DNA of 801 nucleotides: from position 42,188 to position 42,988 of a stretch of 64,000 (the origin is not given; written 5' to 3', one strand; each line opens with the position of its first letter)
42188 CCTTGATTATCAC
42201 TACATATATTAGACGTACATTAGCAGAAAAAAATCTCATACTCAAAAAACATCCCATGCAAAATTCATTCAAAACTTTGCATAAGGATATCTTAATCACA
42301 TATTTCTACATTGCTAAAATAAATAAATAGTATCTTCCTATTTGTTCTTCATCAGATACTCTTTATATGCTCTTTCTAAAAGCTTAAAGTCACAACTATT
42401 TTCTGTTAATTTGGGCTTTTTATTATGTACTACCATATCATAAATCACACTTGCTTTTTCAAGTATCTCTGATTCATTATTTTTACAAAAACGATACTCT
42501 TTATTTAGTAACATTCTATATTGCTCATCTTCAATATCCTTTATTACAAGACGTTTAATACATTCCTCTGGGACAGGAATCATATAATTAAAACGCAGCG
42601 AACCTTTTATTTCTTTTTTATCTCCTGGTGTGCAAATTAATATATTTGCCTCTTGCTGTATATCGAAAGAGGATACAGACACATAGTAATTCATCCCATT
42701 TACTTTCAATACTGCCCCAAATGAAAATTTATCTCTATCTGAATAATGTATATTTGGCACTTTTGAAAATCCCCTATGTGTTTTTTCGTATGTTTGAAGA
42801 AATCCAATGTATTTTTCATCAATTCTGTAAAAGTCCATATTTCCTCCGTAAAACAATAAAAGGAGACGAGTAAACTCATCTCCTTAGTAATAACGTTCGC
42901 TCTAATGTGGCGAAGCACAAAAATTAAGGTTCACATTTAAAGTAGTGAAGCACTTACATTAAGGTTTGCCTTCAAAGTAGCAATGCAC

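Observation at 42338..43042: Complete type III toxin-antitoxin (toxIN/abiQ/cptIN-like) module: promoter - 35-nt RNA repeats - terminator - ToxN-family toxin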

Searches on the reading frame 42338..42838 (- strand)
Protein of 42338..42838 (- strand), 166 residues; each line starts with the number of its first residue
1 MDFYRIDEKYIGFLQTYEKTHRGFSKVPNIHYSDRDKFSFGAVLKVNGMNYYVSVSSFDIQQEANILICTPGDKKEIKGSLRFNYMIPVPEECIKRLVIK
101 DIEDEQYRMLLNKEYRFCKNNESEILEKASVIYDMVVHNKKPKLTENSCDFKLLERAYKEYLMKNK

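Call 3: search_protein_families(library=pfam, proteins=[window:42341-42838:-], max_evalue=1)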
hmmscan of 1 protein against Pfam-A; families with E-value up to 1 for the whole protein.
seq(166 aa): 3 families
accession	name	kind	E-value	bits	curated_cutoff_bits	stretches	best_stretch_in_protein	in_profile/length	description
PF13958.12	ToxN_toxin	-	4.5e-44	150.8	25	1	1-161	1-159/159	Toxin ToxN, type III toxin-antitoxin system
PF23204.1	KIF21A_2nd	-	0.031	15.1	27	1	60-105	36-80/90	KIF21A-like domain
PF07383.17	DUF1496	-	0.13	12.2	20.2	0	60-82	26-48/53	Protein of unknown function (DUF1496)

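Call 4: search_protein_families(library=padloc, proteins=[window:42341-42838:-], max_evalue=1)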
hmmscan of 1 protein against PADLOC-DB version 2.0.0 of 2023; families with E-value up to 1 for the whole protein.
seq(166 aa): 1 family
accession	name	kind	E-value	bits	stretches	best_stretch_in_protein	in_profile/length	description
PDLC02352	AbiQ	-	2.2e-32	110.6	1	1-162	1-158/160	AbiQ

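Call 7: search_solved_structures(query=window:42341-42838:-, max_evalue=1, show_alignments=4)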
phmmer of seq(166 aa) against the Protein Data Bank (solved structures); distinct sequences matched with E-value up to 1: 7.
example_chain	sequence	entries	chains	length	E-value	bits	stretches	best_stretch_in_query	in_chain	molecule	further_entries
4ato_A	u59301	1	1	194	1.9e-11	47.1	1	4-163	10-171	TOXN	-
2xd0_A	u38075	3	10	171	2.6e-09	40.2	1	1-161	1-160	TOXN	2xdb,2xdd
7d8o_A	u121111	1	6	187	8e-09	38.6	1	3-162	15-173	Type III toxin-antitoxin system ToxN/AbiQ family toxin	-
4glk_A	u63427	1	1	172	2.7e-07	33.7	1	3-161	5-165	AbiQ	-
5iiq_A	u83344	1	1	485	0.41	13.6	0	107-157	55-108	Vacuolar transporter chaperone 4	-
5iig_A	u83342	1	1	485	0.41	13.5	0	107-157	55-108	Vacuolar transporter chaperone 4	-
5iit_A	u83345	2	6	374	0.7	12.8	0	106-158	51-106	Vacuolar transporter chaperone 4,Core histone macro-H2A.1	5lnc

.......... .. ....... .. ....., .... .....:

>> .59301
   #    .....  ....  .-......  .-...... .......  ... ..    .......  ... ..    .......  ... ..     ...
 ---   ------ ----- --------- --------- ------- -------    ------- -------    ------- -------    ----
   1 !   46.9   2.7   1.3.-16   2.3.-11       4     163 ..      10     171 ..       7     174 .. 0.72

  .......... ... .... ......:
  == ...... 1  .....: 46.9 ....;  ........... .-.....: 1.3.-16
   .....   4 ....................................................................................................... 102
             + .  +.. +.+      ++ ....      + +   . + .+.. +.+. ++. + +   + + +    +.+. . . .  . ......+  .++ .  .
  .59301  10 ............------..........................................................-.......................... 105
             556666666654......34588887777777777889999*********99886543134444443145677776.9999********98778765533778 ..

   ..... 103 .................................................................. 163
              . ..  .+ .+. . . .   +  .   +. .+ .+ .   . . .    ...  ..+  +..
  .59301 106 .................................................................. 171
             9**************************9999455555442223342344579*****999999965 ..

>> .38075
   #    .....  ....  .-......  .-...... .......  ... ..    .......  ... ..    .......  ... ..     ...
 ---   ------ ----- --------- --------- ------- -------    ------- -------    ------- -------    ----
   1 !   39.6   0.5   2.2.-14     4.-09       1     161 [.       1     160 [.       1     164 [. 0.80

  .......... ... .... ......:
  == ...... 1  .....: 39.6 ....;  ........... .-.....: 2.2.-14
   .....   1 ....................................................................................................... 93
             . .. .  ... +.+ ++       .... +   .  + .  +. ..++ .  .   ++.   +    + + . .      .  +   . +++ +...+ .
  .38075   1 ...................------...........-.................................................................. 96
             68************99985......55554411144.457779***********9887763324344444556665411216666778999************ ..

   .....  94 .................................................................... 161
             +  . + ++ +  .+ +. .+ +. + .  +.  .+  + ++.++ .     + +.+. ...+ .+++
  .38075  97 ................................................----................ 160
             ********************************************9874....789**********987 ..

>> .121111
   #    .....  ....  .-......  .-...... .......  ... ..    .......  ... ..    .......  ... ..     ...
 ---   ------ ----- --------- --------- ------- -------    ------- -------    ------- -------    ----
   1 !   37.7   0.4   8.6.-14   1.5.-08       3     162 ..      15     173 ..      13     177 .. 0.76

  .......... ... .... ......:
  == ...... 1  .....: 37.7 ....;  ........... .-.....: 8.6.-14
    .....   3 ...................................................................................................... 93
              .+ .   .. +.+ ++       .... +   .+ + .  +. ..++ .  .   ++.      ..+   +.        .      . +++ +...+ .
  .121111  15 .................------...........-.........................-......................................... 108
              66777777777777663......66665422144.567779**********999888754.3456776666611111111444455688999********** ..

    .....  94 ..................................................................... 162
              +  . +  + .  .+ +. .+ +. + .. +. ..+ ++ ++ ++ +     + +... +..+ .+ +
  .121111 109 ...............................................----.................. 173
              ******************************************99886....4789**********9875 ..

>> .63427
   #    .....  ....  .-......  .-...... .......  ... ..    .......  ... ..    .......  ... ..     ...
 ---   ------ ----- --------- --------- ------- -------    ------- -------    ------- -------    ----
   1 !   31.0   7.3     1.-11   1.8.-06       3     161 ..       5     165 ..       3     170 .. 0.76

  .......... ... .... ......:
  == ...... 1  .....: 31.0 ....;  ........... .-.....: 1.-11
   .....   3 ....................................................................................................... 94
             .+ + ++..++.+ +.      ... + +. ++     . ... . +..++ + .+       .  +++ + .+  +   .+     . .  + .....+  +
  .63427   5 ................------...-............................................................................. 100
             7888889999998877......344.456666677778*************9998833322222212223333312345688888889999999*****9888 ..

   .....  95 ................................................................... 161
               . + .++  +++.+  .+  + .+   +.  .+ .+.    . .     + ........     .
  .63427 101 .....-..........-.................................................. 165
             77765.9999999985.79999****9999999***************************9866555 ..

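Call 13: find_encoding_contigs(protein=window:42341-42838:-, flank=3000, max_places=6)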
Protein seq(166 aa) (166 aa): 17 contigs read that carry it; 6 places shown.
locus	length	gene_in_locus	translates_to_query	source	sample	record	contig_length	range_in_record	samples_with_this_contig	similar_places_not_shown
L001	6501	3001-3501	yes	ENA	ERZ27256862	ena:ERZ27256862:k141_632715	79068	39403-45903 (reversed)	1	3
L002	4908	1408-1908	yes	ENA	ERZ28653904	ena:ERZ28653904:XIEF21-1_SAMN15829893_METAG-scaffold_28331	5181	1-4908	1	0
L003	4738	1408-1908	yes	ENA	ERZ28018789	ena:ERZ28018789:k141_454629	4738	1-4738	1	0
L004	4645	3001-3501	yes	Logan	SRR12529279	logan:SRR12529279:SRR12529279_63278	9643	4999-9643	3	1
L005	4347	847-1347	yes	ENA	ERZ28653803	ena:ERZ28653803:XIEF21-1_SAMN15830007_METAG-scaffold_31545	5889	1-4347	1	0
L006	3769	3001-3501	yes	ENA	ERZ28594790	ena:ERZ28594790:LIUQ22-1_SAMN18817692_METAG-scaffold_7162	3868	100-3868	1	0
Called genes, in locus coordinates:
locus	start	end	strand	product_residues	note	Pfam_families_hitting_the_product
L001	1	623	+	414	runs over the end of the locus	PF00330:Aconitase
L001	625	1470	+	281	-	PF01869:BcrAD_BadFG, PF03630:Fumble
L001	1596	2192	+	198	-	PF12822:ECF_trnsprt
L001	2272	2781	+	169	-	PF04138:GtrA_DPMS_TM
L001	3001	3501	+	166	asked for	PF13958:ToxN_toxin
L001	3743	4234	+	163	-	PF07638:Sigma70_ECF (faint), PF04542:Sigma70_r2, PF08281:Sigma70_r4_2, PF04545:Sigma70_r4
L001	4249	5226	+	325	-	-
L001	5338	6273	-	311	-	PF00535:Glycos_transf_2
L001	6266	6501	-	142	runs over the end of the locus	PF05523:FdtA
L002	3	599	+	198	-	PF12822:ECF_trnsprt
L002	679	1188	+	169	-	PF04138:GtrA_DPMS_TM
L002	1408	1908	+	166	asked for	PF13958:ToxN_toxin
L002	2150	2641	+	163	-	PF07638:Sigma70_ECF (faint), PF04542:Sigma70_r2, PF08281:Sigma70_r4_2, PF04545:Sigma70_r4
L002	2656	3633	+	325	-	-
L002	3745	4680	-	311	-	PF00535:Glycos_transf_2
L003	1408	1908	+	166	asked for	PF13958:ToxN_toxin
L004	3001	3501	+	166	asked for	PF13958:ToxN_toxin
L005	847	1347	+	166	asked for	PF13958:ToxN_toxin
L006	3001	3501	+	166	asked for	PF13958:ToxN_toxin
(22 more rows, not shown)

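Call 14: find_homologous_proteins(query=window:42341-42838:-)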
Query seq(166 aa) (166 aa): 831 proteins with E <= 0.001 among 846 candidates; the best 120 are listed.
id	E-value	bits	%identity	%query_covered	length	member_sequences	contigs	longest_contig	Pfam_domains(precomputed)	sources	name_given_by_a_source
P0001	8.2e-94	330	89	100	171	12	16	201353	PF13958.13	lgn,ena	-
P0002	1.0e-92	326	88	99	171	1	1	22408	PF13958.13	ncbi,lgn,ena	-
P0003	2.2e-88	312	83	100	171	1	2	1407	PF13958.13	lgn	-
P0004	2.8e-73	263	75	99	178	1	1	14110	PF13958.13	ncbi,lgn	-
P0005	2.9e-73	263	75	97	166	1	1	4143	PF13958.13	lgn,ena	-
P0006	7.1e-73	262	73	98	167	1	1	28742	PF13958.13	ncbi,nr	ncbi:MAG: type III toxin-antitoxin system ToxN/AbiQ family toxin [Alistipes sp.]|nr:type III toxin-a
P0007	1.5e-72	260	75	97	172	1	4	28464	PF13958.13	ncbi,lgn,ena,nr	ncbi:MAG: type III toxin-antitoxin system ToxN/AbiQ family toxin [Agathobacter sp.]|nr:type III toxi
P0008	2.2e-72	260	74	99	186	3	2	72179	PF13958.13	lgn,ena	-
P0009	8.8e-72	258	70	98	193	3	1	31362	PF13958.13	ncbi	-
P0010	1.1e-71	258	75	97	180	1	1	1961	PF13958.13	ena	-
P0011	2.1e-71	257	70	98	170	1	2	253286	PF13958.13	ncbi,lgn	-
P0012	3.4e-71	256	72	99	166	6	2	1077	PF13958.13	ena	-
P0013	3.7e-71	256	70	99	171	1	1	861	PF13958.13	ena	-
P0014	4.2e-71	256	73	97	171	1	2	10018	PF13958.13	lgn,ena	-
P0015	4.4e-71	256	69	100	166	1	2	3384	PF13958.13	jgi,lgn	jgi:protein AbiQ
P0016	4.6e-71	256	70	98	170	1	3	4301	PF13958.13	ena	-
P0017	5.0e-71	255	73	97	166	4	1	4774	PF13958.13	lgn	-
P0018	6.0e-71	255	69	98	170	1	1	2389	PF13958.13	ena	-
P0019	7.0e-71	255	70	98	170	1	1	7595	PF13958.13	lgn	-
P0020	9.0e-71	255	69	100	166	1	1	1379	PF13958.13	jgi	jgi:protein AbiQ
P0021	1.5e-70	254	69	98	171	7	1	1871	PF13958.13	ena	-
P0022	1.6e-70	254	70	99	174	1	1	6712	PF13958.13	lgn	-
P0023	1.8e-70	254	68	99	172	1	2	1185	PF13958.13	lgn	-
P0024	1.9e-70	254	71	99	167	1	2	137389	PF13958.13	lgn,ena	-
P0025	2.3e-70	253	70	98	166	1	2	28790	PF13958.13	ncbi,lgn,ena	-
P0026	2.6e-70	253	70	99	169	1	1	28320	PF13958.13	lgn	-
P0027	2.6e-70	253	70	99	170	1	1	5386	PF13958.13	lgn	-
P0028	2.7e-70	253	69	100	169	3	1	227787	PF13958.13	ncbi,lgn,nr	ncbi:MAG: type III toxin-antitoxin system ToxN/AbiQ family toxin [Oscillospiraceae bacterium]|nr:typ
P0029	2.9e-70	253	70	98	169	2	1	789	PF13958.13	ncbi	-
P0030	3.1e-70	253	72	97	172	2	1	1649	PF13958.13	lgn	-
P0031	3.2e-70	253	68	99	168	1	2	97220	PF13958.13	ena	-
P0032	3.2e-70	253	71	98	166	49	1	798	PF13958.13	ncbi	-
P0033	4.3e-70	252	70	98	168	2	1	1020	PF13958.13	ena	-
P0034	4.4e-70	252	68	100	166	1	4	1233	PF13958.13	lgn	-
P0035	4.9e-70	252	70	98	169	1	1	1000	PF13958.13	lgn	-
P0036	5.4e-70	252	69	98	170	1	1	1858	PF13958.13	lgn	-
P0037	5.4e-70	252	69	98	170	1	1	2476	PF13958.13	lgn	-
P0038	5.4e-70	252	68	100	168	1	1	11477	PF13958.13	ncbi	-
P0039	5.5e-70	252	68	99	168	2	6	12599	PF13958.13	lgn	-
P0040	6.4e-70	252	69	98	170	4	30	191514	PF13958.13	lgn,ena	-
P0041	6.5e-70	252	70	98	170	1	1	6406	PF13958.13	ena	-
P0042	6.7e-70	252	70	99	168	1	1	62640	PF13958.13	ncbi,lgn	-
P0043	6.7e-70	252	67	99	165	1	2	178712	PF13958.13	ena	-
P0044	6.9e-70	252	69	100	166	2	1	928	PF13958.13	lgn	-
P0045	6.9e-70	252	69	98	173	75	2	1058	PF13958.13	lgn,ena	-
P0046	7.7e-70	252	69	100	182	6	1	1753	PF13958.13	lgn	-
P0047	1.0e-69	251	71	97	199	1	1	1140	PF13958.13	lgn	-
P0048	1.1e-69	251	68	100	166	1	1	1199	PF13958.13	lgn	-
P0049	1.1e-69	251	69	98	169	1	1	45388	PF13958.13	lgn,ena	-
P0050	1.1e-69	251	69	98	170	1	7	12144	PF13958.13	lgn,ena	-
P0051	1.2e-69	251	69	99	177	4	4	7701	PF13958.13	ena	-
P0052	1.2e-69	251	69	98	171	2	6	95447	PF13958.13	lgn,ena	-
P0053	1.3e-69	251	69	100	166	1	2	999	PF13958.13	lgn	-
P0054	1.4e-69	251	70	99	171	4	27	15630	PF13958.13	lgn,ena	-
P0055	1.4e-69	251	68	99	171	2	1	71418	PF13958.13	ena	-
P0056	1.5e-69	251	68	99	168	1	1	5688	PF13958.13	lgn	-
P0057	1.5e-69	251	68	99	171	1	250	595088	PF13958.13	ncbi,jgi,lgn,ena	-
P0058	1.6e-69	251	69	100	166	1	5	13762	PF13958.13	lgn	-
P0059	1.6e-69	251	68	99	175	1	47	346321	PF13958.13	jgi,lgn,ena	jgi:protein AbiQ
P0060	1.6e-69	251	69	100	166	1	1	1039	PF13958.13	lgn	-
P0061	1.7e-69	251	68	99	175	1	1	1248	PF13958.13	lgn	-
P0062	1.7e-69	251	69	98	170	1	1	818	PF13958.13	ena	-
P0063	1.9e-69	250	68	99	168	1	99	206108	PF13958.13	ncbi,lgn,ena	-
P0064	1.9e-69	250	70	98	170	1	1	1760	PF13958.13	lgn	-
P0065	2.0e-69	250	68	99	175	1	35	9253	PF13958.13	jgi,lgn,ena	jgi:protein AbiQ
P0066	2.0e-69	250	68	99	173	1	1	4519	PF13958.13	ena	-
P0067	2.1e-69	250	68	99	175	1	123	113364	PF13958.13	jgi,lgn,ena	jgi:protein AbiQ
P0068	2.1e-69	250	68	99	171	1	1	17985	PF13958.13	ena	-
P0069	2.1e-69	250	68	99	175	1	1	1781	PF13958.13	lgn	-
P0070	2.1e-69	250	68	100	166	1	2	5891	PF13958.13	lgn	-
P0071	2.2e-69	250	69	98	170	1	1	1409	PF13958.13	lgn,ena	-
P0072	2.2e-69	250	68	100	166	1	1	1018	PF13958.13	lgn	-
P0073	2.3e-69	250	69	99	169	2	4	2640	PF13958.13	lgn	-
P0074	2.3e-69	250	69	99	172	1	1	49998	PF13958.13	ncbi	-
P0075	2.3e-69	250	68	98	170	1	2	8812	PF13958.13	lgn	-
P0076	2.6e-69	250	69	100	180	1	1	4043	PF13958.13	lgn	-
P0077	2.6e-69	250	68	98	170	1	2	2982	PF13958.13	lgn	-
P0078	2.6e-69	250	68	98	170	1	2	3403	PF13958.13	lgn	-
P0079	2.6e-69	250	68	98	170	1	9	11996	PF13958.13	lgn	-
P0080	2.6e-69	250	71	97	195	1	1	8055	PF13958.13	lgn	-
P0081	2.9e-69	250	68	98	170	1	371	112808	PF13958.13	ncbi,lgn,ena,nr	ncbi:MAG: type III toxin-antitoxin system ToxN/AbiQ family toxin [Agathobacter sp.]|nr:type III toxi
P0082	2.9e-69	250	68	98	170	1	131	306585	PF13958.13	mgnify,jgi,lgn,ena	mgnify:FL=1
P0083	2.9e-69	250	68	98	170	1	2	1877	PF13958.13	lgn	-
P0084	2.9e-69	250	68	99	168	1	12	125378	PF13958.13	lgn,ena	-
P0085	2.9e-69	250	68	99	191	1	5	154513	PF13958.13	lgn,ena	-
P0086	2.9e-69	250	68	99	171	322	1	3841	PF13958.13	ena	-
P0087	3.0e-69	250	67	100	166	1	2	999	PF13958.13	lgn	-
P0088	3.1e-69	250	69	98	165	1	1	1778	PF13958.13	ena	-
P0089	3.2e-69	250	69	99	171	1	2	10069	PF13958.13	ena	-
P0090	3.2e-69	250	68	99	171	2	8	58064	PF13958.13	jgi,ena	-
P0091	3.2e-69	250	68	99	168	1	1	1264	PF13958.13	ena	-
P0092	3.5e-69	250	68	99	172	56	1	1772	PF13958.13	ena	-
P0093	3.5e-69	249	69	98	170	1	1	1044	PF13958.13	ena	-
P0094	3.5e-69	249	70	98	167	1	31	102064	PF13958.13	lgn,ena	-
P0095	3.7e-69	249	68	100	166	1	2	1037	PF13958.13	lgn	-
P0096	3.8e-69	249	68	99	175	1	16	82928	PF13958.13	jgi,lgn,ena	jgi:protein AbiQ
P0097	3.8e-69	249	68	99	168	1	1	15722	PF13958.13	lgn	-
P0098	3.9e-69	249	69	98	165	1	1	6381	PF13958.13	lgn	-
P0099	3.9e-69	249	69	98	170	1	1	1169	PF13958.13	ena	-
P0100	4.0e-69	249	68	99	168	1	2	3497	PF13958.13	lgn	-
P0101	4.1e-69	249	68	99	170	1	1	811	PF13958.13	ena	-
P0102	4.1e-69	249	69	98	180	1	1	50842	PF13958.13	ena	-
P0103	4.1e-69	249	67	98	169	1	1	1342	PF13958.13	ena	-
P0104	4.1e-69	249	69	98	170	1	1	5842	PF13958.13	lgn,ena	-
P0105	4.1e-69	249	70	99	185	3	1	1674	PF13958.13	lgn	-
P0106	4.2e-69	249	71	97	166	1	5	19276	PF13958.13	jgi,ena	-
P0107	4.2e-69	249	70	97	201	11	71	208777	PF13958.13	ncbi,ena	ncbi:MAG: type III toxin-antitoxin system ToxN/AbiQ family toxin [Lachnospiraceae bacterium]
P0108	4.2e-69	249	68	99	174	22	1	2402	PF13958.13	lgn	-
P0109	4.4e-69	249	68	99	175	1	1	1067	PF13958.13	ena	-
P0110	4.5e-69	249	70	97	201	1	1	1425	PF13958.13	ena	-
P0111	4.7e-69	249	68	97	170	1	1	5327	PF13958.13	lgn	-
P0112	4.9e-69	249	68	99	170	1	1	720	PF13958.13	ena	-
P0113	5.0e-69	249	66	97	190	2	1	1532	PF13958.13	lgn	-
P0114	5.0e-69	249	68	99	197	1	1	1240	PF13958.13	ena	-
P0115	5.0e-69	249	69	98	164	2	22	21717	PF13958.13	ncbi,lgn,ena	-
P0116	5.1e-69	249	68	99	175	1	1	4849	PF13958.13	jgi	jgi:protein AbiQ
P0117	5.1e-69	249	70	98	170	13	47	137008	PF13958.13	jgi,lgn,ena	-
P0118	5.7e-69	249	67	99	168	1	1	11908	PF13958.13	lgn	-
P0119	5.7e-69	249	68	100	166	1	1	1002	PF13958.13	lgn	-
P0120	5.9e-69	249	69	98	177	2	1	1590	PF13958.13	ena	-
